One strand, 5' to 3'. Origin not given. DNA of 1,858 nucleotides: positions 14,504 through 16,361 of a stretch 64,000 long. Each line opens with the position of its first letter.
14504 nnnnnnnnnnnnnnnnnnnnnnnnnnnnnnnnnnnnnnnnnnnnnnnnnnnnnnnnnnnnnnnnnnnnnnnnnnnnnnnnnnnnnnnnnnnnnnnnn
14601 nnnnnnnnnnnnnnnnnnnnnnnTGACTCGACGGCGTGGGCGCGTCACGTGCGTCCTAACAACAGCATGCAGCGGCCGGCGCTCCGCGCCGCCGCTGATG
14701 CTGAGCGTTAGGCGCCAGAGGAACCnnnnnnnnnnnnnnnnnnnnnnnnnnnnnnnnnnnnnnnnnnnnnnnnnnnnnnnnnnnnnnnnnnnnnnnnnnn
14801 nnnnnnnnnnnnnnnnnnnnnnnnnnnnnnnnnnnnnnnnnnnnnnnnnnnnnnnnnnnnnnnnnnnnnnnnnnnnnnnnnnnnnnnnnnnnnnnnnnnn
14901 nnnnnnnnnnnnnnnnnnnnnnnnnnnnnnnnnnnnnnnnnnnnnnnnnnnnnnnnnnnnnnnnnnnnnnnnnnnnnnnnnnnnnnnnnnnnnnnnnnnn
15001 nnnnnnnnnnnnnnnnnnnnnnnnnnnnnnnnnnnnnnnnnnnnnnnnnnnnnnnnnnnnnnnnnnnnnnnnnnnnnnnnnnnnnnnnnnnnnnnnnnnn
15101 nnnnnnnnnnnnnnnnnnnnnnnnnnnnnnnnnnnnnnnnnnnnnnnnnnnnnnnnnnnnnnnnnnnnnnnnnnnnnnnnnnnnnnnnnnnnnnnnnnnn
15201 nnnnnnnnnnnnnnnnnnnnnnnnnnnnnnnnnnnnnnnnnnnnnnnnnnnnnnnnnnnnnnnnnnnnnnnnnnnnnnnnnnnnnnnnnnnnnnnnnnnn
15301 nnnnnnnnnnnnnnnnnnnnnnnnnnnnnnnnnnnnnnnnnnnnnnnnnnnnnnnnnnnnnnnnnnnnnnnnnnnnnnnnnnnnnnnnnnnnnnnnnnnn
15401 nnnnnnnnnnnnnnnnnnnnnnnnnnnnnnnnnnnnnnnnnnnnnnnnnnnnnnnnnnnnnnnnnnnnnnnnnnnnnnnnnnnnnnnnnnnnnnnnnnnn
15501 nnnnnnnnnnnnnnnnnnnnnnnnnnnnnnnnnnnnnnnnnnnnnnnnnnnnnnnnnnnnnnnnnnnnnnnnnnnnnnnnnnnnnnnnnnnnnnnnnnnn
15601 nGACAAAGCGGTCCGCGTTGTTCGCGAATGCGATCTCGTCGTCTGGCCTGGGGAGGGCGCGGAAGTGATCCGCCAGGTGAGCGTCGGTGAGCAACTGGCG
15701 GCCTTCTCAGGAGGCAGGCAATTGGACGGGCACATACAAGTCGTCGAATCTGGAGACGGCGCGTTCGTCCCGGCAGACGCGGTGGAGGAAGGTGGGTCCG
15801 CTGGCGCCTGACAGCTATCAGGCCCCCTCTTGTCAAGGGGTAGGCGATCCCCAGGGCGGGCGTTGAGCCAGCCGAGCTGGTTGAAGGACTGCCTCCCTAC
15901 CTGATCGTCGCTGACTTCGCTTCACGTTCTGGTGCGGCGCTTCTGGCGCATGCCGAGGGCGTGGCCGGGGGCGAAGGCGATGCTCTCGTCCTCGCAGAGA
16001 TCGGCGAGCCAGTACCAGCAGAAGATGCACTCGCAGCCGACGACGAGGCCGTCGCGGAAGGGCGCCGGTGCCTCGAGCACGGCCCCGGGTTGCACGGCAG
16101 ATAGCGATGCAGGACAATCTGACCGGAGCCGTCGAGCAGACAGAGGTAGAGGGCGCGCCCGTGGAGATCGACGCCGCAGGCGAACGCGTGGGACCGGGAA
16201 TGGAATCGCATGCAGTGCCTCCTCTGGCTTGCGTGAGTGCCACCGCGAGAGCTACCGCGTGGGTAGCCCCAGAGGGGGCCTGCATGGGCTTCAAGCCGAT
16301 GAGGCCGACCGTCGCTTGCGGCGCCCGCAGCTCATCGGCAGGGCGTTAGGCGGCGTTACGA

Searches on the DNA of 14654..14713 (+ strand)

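Call 34: build_rna_model(alignment_id=A1, structure=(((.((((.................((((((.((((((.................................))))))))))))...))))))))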
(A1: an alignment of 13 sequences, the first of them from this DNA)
Model R1 built from alignment A1 (13 sequences, 93 columns); structure: as given.
model positions 60; base pairs 19; branch points 0; effective number of sequences 13; information 0.79 bits per position. Calibrated on 0.2 Mb of random sequence (short: E-values are rough).
structure used (alignment columns):
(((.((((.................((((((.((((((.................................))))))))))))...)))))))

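Call 35: search_with_rna_model(model_id=R1, source=window, max_evalue=10, filters=off, show_alignments=4)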
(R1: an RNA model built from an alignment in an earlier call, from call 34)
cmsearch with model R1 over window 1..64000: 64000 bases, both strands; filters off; matches with E-value up to 10: 11.
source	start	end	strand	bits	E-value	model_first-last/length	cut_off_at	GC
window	14654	14713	+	72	1.1e-15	1-60/60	no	0.68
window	14654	14713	-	23.9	0.002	1-60/60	no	0.68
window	37901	37946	+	13.2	1.1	10-53/60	no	0.78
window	35402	35438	+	12.6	1.5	1-60/60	no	0.73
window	21589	21667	-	11.7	2.6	1-60/60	no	0.7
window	38996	39019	-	10.6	5.3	19-42/60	no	0.75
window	49689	49712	+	10.2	6.3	19-42/60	no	0.79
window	41678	41719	-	10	7.1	10-51/60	no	0.79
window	52011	52061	+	9.9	7.9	1-60/60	no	0.75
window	2184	2207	-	9.8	8.2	19-42/60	no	0.88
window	35801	35856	-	9.7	8.4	1-60/60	no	0.75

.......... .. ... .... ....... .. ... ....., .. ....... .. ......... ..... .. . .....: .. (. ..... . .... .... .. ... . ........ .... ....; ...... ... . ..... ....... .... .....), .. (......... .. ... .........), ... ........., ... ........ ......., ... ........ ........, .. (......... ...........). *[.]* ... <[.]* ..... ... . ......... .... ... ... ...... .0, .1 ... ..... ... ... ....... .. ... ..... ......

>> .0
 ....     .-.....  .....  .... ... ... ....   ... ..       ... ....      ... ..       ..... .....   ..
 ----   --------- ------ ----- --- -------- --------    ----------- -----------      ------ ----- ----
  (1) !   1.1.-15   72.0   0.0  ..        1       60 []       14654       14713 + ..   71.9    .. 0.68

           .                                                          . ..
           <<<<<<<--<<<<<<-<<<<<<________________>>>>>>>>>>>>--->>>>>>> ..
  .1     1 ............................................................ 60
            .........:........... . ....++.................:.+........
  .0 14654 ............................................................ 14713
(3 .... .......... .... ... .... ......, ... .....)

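Call 36: search_with_rna_model(model_id=R1, sources=[L003, L004, L005, L006, L007, L008, L009, L010, L011, L012], max_evalue=1)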
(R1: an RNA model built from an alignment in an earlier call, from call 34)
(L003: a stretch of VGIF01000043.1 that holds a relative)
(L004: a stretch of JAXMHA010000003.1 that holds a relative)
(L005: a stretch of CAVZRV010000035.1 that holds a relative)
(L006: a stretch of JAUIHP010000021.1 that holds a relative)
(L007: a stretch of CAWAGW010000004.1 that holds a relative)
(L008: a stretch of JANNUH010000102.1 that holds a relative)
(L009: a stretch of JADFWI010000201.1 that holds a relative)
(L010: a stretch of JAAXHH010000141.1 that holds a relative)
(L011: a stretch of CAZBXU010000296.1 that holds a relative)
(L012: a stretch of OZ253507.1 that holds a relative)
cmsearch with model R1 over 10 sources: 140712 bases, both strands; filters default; matches with E-value up to 1: 23.
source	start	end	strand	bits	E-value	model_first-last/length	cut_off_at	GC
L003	9611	9670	+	65.1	1.4e-13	1-60/60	no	0.62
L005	9611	9670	+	58.8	5.6e-12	1-60/60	no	0.63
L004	2779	2838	+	53.7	1.1e-10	1-60/60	no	0.67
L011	1990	2066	+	53.3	1.4e-10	1-60/60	no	0.62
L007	7896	7969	+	51.2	4.8e-10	1-60/60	no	0.59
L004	7063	7126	+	48.5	2.3e-09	1-60/60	no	0.62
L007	9617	9676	+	47.9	3.4e-09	1-60/60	no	0.57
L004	7908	7982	+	44.9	1.9e-08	1-60/60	no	0.65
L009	1679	1726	+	40.9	2e-07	1-60/60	no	0.54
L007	10641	10732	+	37.7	1.3e-06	1-60/60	no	0.52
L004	1475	1546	+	37.7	1.3e-06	1-60/60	no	0.61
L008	9602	9673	+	35.6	4.6e-06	1-60/60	no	0.47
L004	10122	10191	+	35.5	5e-06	1-60/60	no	0.64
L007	5787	5850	+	34.9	6.9e-06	1-60/60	no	0.64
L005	7908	7982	+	33.4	1.7e-05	1-60/60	no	0.68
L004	6236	6305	+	29.5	0.00016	1-60/60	no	0.61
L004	9611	9682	+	28.3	0.00034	1-60/60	no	0.56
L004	5871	5936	+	25.5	0.0018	1-60/60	no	0.65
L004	3866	4000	+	24.4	0.0035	1-60/60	no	0.7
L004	2152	2223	+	22.6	0.0099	1-60/60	no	0.64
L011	1990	2066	-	19.7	0.054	1-60/60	no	0.62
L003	5793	5856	-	17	0.26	1-60/60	no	0.69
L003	9611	9670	-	15.4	0.67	1-60/60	no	0.62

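Call 66: search_with_rna_model(model_id=R1, sources=[L013, L014, L015, L016, L017], max_evalue=1)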
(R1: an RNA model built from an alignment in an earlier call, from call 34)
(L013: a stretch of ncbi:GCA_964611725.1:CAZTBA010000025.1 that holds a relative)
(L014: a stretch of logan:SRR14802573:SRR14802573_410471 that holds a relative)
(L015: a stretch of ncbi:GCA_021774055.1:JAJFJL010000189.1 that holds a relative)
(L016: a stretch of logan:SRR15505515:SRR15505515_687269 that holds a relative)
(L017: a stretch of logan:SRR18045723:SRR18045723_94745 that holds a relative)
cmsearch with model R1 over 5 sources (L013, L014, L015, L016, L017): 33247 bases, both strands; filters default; matches with E-value up to 1: 1.
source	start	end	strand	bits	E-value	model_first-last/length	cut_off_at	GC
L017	3532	3566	+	16.7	0.072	13-47/60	no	0.71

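Call 75: search_with_rna_model(model_id=R1, sources=[L018, L019, L020, L021], max_evalue=1)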
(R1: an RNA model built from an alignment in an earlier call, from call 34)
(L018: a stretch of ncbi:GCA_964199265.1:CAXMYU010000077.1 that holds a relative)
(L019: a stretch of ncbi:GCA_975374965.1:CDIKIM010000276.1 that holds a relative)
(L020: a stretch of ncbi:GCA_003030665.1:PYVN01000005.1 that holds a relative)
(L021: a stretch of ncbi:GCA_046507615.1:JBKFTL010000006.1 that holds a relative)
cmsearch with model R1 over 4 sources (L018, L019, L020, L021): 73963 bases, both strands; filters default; matches with E-value up to 1: 6.
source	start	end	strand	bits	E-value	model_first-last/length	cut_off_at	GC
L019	1867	1926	+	64.5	9.9e-14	1-60/60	no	0.67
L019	5553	5610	+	54.9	2.8e-11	1-60/60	no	0.66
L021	9869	9967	+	39.6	2.3e-07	1-60/60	no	0.54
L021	12760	12857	+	26.9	0.00041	1-60/60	no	0.5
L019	1867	1926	-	23.9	0.0023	1-60/60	no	0.67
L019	5553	5610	-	21.5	0.0098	1-60/60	no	0.66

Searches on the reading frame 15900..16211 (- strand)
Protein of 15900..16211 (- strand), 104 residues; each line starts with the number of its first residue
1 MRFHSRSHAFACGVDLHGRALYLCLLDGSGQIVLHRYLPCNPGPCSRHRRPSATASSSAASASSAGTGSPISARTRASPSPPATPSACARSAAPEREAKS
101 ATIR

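Call 30: search_protein_families(library=pfam, proteins=[window:15900-16211:-], max_evalue=0.01)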
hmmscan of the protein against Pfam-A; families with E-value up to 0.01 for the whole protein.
window:15900-16211:- (104 aa): 0 families

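Call 31: search_protein_families(library=ncbifam, proteins=[window:15900-16211:-], max_evalue=0.01)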
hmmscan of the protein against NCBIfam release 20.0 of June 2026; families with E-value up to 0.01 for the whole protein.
window:15900-16211:- (104 aa): 0 families

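Call 52: search_dna_similar(query=window:15900-16211:-, collection=plasmids, mode=protein, max_rows=8, max_evalue=0.01)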
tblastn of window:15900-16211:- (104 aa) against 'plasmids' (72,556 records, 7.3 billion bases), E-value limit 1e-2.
Records with a match: 14; places in all: 16; records where one place covers at least 80% of the query: 0.
Best place of each record, by identity: <60% 14.
By first word of the organism name: Alteromonas 6; Vibrio 2; Candidatus 2; Pseudoalteromonas 2; Salinivibrio 1; Catenovulum 1.
By predicted mobility (MOB-suite, as given by PLSDB): non-mobilizable 11; conjugative 2; mobilizable 1.
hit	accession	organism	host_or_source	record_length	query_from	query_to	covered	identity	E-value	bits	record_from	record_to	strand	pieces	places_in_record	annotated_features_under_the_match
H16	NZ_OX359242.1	Alteromonas macleodii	-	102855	1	42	40%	47.6%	4e-7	53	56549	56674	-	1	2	IS110 family transposase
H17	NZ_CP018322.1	Alteromonas macleodii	Trichodesmium erythraeum IMS101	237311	1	42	40%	47.6%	4e-7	53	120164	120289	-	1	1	IS110 family transposase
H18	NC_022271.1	Vibrio campbellii ATCC BAA-1116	-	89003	1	42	40%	47.6%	9e-7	52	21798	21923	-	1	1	IS110 family transposase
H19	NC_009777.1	Vibrio campbellii ATCC BAA-1116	-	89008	1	42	40%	47.6%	9e-7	52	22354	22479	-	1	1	IS110 family transposase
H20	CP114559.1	Candidatus Manganitrophus sp.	activated carbon metagenome,metagenomic ...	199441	1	41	39%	48.8%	8e-9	58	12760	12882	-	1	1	none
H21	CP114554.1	Candidatus Manganitrophus sp.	activated carbon metagenome,metagenomic ...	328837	1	41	39%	48.8%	2e-7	54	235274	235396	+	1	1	none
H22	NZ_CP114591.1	Salinivibrio kushneri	-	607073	1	42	40%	45.2%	6e-8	56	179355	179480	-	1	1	none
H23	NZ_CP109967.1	Catenovulum adriaticum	algae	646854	1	42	40%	45.2%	8e-7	52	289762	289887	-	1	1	IS110 family transposase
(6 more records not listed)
